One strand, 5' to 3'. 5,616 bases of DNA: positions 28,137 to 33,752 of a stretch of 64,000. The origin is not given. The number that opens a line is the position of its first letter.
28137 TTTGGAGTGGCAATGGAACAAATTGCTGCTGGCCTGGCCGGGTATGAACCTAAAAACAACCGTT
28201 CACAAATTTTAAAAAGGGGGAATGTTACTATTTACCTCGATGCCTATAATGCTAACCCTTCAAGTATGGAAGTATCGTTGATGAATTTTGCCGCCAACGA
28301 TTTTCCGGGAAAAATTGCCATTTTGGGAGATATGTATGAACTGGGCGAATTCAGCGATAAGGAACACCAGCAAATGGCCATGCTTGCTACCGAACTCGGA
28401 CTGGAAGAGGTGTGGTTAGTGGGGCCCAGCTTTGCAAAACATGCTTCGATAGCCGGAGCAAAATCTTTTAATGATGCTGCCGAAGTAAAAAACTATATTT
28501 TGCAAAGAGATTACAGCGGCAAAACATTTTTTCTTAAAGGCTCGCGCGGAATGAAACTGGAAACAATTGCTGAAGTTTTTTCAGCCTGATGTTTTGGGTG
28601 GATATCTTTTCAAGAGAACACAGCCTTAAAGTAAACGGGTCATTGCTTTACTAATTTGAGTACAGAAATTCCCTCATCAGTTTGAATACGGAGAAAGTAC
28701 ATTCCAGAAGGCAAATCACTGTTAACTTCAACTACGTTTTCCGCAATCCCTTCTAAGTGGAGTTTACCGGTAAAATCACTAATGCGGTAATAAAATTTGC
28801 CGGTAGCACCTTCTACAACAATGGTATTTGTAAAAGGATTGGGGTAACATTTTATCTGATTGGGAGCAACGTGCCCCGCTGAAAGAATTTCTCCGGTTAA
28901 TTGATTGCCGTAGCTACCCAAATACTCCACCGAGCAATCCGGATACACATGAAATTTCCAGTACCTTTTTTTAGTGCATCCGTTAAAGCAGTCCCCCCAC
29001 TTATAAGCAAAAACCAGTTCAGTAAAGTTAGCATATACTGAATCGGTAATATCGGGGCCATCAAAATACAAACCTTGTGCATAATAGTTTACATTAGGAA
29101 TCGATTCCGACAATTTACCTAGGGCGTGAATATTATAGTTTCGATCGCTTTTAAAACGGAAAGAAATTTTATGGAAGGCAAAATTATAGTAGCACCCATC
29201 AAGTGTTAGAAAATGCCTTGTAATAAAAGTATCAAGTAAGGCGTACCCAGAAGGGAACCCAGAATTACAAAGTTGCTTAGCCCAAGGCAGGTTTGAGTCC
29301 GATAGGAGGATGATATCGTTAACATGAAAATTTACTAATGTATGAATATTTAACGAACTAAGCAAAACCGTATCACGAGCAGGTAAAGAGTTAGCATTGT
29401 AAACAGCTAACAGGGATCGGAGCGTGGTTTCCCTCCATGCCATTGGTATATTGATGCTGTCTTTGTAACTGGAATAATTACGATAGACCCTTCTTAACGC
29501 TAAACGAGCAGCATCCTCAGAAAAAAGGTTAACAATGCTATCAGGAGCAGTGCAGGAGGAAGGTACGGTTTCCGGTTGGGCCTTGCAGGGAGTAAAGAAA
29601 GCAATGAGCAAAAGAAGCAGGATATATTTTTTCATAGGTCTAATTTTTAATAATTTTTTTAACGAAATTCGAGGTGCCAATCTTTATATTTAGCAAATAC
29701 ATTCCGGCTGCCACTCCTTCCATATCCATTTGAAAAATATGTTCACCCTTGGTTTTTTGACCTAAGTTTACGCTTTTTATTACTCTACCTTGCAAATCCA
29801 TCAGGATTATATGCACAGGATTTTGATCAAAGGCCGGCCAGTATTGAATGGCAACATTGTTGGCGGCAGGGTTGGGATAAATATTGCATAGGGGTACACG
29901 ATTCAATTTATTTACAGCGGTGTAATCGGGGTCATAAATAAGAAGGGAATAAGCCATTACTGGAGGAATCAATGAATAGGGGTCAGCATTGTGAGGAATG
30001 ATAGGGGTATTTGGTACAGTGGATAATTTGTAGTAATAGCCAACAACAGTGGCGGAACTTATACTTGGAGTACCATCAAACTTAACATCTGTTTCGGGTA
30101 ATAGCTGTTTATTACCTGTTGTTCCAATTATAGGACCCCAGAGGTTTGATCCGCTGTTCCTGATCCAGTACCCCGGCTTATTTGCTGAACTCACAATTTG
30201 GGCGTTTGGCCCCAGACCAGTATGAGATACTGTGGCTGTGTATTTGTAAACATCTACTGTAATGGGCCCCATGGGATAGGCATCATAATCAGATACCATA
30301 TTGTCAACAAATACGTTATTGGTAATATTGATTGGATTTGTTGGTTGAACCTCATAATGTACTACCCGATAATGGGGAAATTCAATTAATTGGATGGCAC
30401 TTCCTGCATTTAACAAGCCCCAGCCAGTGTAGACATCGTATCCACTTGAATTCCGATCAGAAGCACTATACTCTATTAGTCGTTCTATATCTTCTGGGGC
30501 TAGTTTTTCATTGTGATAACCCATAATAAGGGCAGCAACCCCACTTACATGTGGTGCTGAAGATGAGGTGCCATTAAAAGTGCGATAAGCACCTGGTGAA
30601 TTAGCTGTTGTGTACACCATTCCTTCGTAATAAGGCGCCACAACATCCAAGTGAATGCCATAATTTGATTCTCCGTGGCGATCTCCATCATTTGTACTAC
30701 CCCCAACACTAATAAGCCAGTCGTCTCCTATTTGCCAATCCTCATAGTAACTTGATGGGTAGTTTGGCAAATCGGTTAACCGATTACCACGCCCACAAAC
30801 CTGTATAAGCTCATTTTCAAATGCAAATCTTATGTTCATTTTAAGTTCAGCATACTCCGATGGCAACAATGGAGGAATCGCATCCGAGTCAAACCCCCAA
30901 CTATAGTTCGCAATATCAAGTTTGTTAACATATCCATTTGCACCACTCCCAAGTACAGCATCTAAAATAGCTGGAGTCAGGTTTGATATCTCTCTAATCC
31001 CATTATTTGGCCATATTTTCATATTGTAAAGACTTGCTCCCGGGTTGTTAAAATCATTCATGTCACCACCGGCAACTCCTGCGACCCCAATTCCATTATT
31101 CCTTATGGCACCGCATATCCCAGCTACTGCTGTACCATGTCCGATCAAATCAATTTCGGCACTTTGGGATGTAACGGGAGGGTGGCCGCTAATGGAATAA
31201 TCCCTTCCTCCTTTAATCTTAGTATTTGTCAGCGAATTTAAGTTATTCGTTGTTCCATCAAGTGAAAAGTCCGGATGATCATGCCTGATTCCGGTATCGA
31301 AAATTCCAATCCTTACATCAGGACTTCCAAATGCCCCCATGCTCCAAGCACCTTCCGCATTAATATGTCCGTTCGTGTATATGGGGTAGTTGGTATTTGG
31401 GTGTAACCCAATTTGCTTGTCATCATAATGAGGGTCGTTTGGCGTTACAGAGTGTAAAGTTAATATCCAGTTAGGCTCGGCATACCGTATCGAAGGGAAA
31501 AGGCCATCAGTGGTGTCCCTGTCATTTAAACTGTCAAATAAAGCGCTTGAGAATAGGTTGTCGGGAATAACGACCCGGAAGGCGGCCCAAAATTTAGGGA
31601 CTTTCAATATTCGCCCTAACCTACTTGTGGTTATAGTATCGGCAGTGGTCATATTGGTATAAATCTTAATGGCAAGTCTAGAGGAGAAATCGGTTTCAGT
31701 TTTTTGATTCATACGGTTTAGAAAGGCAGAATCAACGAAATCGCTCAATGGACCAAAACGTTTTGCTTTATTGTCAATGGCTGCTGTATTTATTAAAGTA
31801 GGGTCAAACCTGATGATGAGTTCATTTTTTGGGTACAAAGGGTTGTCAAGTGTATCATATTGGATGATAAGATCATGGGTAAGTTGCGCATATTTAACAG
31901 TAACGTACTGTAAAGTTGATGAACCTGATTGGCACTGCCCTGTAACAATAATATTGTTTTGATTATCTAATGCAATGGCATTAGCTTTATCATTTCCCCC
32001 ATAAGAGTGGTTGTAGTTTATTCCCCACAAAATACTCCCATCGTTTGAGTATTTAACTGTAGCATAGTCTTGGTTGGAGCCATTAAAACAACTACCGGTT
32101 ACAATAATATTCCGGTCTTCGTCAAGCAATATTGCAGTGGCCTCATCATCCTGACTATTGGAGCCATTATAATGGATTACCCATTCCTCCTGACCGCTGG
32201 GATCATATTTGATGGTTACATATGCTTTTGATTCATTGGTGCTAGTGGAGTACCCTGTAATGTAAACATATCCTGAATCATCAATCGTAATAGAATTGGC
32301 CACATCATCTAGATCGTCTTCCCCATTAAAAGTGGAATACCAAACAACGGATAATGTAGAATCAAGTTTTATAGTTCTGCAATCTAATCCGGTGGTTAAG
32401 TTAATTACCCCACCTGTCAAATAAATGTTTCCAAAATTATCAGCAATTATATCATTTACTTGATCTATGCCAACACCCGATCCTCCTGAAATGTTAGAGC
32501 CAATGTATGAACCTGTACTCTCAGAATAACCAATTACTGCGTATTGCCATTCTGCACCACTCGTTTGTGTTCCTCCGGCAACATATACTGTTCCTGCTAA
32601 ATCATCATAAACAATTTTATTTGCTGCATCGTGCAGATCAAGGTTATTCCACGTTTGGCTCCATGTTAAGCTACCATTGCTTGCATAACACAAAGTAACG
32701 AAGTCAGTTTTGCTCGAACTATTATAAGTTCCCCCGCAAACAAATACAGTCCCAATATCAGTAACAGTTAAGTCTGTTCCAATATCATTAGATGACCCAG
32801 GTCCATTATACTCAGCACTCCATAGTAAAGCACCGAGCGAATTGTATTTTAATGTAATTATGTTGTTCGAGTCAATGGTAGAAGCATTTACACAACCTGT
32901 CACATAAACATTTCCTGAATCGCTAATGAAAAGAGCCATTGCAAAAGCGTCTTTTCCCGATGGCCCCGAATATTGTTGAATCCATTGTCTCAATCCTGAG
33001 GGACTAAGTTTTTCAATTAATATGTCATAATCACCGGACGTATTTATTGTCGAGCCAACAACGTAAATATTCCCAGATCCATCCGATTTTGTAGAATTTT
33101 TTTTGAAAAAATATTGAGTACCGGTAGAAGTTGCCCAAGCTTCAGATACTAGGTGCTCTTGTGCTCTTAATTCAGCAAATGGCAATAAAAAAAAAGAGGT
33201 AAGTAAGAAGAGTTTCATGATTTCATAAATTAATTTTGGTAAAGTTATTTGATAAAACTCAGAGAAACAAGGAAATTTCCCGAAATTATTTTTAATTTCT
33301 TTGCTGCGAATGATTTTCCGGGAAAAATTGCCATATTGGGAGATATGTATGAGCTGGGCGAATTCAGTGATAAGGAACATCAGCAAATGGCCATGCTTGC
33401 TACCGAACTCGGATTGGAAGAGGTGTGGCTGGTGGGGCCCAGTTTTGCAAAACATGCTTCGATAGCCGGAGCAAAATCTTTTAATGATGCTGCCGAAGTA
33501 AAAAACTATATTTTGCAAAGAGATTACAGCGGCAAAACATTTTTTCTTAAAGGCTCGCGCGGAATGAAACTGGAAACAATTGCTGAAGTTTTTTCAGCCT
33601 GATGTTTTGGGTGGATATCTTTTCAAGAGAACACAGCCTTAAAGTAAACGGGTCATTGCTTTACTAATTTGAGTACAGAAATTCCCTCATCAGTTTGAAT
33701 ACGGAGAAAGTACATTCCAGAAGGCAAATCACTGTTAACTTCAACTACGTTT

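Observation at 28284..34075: Mosaic 0.78-kb direct repeat: a second, truncated murF 3' end that differs from the intact gene only by silent changes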

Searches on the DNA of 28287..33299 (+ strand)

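Call 52: search_dna_similar(query=window:28287-33299:+, collection=plasmids, mode=distant, max_rows=5)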
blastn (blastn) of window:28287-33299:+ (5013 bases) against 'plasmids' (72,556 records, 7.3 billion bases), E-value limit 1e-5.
No match.

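Call 53: search_dna_similar(query=window:28287-33299:+, collection=phages, mode=distant, max_rows=5)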
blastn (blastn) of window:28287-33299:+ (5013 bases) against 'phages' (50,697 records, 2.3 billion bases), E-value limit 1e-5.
No match.

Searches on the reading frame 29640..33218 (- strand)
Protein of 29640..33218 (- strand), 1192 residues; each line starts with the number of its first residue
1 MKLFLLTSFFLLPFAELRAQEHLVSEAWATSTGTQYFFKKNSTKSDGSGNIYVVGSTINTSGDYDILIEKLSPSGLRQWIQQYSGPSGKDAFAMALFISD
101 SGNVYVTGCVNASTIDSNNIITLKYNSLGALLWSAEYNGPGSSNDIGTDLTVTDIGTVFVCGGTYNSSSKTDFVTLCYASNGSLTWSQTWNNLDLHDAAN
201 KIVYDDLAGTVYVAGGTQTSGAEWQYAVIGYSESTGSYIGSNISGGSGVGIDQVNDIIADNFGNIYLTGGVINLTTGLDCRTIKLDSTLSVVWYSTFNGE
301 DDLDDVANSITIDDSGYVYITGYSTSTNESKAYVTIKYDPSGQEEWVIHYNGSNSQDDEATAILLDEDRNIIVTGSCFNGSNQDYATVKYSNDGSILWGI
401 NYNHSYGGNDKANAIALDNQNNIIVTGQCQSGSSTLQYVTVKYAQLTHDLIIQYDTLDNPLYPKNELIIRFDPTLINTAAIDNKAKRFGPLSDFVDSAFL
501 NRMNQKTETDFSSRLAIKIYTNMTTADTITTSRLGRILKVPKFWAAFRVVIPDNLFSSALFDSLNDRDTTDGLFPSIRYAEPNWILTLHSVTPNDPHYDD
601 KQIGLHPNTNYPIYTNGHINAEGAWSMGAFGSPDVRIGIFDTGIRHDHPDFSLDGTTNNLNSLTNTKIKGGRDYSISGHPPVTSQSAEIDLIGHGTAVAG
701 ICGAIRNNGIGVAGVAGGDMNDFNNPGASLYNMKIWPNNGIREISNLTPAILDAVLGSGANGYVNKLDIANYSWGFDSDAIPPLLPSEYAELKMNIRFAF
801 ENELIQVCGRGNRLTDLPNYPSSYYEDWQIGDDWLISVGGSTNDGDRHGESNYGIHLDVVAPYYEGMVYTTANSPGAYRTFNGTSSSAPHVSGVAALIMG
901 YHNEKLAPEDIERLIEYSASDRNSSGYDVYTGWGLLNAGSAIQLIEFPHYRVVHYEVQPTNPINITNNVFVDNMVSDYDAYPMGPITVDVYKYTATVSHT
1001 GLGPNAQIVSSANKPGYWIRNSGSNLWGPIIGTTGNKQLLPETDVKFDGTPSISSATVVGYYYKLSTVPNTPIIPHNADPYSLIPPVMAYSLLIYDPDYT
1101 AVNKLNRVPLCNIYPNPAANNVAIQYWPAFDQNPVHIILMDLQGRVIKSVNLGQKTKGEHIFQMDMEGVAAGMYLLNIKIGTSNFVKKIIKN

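Call 8: search_protein_families(library=pfam, proteins=[window:29640-33218:-])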
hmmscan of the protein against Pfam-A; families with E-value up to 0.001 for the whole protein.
window:29640-33218:- (1192 aa): 3 families
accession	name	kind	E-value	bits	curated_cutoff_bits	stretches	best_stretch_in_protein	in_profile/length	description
PF00082.27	Peptidase_S8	-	7.2e-32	111.3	21.8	1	634-934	3-288/288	Subtilase family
PF18962.6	Por_Secre_tail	-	1.8e-12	47.8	27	1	1113-1190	1-74/75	Secretion system C-terminal sorting domain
PF06739.17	SBBP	-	2.7e-10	40.5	20.5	1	305-328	13-36/38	Beta-propeller repeat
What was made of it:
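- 29640..33218 (-): S8 (subtilase) peptidase with beta-propeller repeats and a T9SS sorting domain, 1192 aa from MKLFLL. Pfam (call 8).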

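Call 20: find_encoding_contigs(protein=window:29640-33218:-, flank=10000, max_places=10)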
Protein window:29640-33218:- (1192 aa): 1 contig read that carries it; 1 place shown.
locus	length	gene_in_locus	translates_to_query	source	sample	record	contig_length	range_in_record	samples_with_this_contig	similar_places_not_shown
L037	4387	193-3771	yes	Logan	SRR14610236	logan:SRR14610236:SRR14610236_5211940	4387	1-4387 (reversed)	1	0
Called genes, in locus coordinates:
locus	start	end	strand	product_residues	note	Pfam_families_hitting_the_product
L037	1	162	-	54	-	?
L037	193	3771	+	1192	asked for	PF06739:SBBP (faint), PF00082:Peptidase_S8, PF18962:Por_Secre_tail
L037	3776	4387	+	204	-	?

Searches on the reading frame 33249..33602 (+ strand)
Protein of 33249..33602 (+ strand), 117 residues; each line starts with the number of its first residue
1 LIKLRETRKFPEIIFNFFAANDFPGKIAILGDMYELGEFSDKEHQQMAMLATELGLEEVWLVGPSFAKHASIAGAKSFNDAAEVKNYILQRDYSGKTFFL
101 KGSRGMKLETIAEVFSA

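Call 8: search_protein_families(library=pfam, proteins=[window:33249-33602:+])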
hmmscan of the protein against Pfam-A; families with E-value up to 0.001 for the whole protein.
window:33249-33602:+ (117 aa): 0 families
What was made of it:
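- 33300..33602 (+): m': orphan murF 3' end (codons 338-437 plus stop, 'c2' allele). Gene callers extend it to a 117-aa ORF (33249..33602) that starts at a TTG inside u. No Pfam hit for the ORF (call 8).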

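Call 39: find_encoding_contigs(protein=window:33249-33602:+, flank=10000, max_places=10)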
Protein window:33249-33602:+ (117 aa): 6 contigs read that carry it; 6 places shown.
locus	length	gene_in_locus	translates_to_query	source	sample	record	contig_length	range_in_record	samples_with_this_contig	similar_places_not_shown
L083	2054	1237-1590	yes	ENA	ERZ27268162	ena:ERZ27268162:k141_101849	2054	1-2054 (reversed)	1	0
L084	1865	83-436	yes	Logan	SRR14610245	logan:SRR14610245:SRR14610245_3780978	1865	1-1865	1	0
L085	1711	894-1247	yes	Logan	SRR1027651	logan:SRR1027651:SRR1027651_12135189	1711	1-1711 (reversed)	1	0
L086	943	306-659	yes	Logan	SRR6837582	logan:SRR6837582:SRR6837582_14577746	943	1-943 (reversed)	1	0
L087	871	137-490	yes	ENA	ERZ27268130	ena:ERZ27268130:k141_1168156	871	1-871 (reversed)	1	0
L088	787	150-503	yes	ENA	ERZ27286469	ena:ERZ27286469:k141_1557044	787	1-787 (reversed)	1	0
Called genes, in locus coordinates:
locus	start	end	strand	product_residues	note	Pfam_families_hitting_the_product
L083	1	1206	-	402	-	?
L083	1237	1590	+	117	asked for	-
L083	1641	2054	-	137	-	?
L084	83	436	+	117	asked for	-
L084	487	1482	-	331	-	PF18962:Por_Secre_tail (weak)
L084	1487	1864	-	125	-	?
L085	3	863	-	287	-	?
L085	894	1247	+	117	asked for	-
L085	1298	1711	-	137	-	?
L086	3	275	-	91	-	?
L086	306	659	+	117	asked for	-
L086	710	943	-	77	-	?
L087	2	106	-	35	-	?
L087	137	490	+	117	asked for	-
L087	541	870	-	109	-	?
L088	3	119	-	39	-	?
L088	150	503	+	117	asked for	-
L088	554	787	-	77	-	?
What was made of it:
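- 33300..33602 (+): It is called as a gene in public assemblies (call 39).
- Gene callers predict it in six public assemblies (call 39).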
